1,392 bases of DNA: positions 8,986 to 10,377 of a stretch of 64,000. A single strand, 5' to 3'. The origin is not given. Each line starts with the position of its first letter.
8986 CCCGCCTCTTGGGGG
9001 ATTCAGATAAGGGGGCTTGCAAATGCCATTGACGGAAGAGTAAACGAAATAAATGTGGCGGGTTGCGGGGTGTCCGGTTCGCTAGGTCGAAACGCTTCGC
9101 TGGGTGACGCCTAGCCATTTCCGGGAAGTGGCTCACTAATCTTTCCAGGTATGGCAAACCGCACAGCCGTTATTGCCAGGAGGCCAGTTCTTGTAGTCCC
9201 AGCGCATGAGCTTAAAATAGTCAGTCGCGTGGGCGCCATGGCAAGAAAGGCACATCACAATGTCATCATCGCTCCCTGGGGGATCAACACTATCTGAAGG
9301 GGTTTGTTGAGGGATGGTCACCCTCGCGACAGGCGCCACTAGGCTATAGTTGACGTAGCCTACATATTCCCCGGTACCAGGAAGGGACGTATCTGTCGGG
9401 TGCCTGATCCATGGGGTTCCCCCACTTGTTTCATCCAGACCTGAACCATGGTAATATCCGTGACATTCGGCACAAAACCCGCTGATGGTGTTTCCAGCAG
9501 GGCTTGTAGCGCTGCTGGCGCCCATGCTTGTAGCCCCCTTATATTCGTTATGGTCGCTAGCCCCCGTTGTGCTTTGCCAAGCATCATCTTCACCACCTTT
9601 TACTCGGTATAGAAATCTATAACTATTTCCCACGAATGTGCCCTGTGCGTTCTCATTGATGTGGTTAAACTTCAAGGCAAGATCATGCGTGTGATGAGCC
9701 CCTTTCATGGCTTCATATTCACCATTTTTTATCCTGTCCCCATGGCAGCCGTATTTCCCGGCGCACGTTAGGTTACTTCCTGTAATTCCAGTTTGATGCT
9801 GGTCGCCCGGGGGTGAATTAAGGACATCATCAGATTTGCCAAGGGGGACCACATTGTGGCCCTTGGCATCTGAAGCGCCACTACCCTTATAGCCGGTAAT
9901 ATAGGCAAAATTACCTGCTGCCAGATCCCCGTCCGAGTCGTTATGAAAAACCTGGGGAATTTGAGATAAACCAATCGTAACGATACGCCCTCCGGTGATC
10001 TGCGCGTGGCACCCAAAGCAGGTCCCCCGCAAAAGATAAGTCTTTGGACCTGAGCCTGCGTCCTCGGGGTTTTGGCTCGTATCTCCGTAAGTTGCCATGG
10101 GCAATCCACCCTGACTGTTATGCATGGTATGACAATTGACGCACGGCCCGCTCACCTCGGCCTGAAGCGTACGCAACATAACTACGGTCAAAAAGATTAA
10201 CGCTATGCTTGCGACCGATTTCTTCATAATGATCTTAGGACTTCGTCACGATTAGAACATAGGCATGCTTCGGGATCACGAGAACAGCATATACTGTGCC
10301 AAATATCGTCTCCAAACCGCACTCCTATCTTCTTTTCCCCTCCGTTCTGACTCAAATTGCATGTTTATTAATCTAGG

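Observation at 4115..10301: Five-gene multihaem cytochrome cluster (3 OmcS-like + 2 tethered dodecahaem) facing a variant ccm operon: candidate long-range electron-transfer module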

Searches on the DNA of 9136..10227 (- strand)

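Call 56: search_rna_families(sources=[L002, L008, L009, L012, L013, L016, L022, L025, L011, L034], threshold=gathering)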
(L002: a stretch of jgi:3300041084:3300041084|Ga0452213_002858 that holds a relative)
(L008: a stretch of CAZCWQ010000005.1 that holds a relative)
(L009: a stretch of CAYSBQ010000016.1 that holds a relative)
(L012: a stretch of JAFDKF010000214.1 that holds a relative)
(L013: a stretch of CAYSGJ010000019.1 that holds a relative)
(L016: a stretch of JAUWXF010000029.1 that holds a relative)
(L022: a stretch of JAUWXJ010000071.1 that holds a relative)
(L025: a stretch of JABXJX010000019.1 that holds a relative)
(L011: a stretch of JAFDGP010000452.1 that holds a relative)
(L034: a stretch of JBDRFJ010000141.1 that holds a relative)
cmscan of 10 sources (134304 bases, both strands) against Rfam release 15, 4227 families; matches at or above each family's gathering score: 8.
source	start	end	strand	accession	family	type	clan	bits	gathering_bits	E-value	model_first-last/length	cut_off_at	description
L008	5268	5342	+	RF00005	tRNA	Gene; tRNA;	CL00001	69.4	29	9.4e-13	1-71/71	no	tRNA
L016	14032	14111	+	RF03167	c-di-GMP-I-GGC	Cis-reg; riboswitch;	CL00126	68.3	59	1e-13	1-80/80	no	c-di-GMP-I-GGC riboswitch aptamer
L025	9669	9750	+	RF03167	c-di-GMP-I-GGC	Cis-reg; riboswitch;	CL00126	66.7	59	2.9e-13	1-80/80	no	c-di-GMP-I-GGC riboswitch aptamer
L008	5166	5238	+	RF00005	tRNA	Gene; tRNA;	CL00001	65.5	29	1.2e-11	1-71/71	no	tRNA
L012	4828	4907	+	RF03167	c-di-GMP-I-GGC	Cis-reg; riboswitch;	CL00126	64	59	1.8e-12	1-80/80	no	c-di-GMP-I-GGC riboswitch aptamer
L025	18692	18770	+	RF01051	c-di-GMP-I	Cis-reg; riboswitch;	CL00126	58.6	35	1.5e-08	1-87/87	no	c-di-GMP-I riboswitch aptamer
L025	17516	17594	+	RF01051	c-di-GMP-I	Cis-reg; riboswitch;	CL00126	52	35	6e-07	1-87/87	no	c-di-GMP-I riboswitch aptamer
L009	6169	6255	+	RF01051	c-di-GMP-I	Cis-reg; riboswitch;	CL00126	50.4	35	1.5e-06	1-87/87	no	c-di-GMP-I riboswitch aptamer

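Call 110: search_rna_families(sources=[L096, L104, L106, L116, L125, L154, L105, L167, L103, L126], threshold=gathering)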
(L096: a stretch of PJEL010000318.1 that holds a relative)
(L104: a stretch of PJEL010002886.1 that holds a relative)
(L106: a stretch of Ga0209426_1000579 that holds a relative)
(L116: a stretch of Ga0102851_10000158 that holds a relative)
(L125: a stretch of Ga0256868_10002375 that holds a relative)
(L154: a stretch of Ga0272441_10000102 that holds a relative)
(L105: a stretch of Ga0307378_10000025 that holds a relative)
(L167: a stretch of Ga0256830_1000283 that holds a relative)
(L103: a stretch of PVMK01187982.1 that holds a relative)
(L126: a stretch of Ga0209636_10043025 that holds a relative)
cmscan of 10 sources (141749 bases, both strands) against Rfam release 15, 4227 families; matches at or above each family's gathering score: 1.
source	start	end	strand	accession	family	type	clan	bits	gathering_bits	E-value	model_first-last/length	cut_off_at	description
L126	1960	2048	+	RF01051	c-di-GMP-I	Cis-reg; riboswitch;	CL00126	59.8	35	7.9e-09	1-87/87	no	c-di-GMP-I riboswitch aptamer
